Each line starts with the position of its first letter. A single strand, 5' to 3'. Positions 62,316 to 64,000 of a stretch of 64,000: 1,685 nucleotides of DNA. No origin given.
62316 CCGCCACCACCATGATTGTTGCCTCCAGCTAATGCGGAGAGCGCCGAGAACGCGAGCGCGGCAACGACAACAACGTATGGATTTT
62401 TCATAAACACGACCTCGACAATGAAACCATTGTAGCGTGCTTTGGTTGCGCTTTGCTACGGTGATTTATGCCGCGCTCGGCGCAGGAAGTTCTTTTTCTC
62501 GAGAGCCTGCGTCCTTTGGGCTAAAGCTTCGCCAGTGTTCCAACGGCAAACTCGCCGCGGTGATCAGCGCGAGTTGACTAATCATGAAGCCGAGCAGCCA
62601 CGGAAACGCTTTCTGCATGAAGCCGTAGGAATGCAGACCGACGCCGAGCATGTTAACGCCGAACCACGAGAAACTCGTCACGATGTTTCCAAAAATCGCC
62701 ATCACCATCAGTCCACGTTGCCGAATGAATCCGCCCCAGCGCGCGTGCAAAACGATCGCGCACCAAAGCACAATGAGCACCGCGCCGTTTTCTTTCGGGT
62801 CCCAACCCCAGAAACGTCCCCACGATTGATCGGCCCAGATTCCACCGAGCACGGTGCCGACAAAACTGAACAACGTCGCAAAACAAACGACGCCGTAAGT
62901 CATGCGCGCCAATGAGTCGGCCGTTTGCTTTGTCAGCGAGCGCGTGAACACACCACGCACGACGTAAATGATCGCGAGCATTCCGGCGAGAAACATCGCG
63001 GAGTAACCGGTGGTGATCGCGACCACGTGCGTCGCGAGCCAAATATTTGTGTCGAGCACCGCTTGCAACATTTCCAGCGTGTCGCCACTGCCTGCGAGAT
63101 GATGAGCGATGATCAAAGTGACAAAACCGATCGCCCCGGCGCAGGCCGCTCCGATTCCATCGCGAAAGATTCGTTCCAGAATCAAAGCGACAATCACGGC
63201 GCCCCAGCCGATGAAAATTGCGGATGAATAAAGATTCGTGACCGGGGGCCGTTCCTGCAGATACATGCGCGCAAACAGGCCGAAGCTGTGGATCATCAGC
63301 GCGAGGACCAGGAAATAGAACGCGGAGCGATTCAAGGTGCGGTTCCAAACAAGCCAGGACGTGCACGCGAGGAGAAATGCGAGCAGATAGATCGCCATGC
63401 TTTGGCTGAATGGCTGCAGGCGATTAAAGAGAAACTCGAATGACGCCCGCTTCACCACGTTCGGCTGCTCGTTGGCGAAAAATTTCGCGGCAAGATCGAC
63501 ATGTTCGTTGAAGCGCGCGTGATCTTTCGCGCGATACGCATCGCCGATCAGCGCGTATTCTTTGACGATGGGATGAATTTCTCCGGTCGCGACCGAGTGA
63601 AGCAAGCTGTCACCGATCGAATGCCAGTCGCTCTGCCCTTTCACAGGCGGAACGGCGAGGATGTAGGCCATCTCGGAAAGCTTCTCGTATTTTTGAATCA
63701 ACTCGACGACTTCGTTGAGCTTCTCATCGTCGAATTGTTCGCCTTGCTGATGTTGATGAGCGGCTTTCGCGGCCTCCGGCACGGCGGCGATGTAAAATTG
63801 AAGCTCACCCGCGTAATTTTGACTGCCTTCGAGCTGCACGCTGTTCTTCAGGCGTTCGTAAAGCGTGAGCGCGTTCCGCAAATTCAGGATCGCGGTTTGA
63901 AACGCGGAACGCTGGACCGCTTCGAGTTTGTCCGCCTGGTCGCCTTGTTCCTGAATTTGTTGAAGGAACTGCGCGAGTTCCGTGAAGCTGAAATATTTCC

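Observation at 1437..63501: Hyper-abundant 10-mer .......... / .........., about one copy per 1.3 kb in both orientations (DNA-uptake-sequence-like)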

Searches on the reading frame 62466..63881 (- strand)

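Call 9: search_protein_families(library=pfam, proteins=[window:62466-63881:-])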
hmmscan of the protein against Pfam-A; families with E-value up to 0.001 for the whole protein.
window:62466-63881:- (471 aa): 1 family
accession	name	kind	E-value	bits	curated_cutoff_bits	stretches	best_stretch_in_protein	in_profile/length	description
PF01578.25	Cytochrom_C_asm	-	9.8e-25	87.9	29.9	1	215-417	2-212/212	Cytochrome C assembly protein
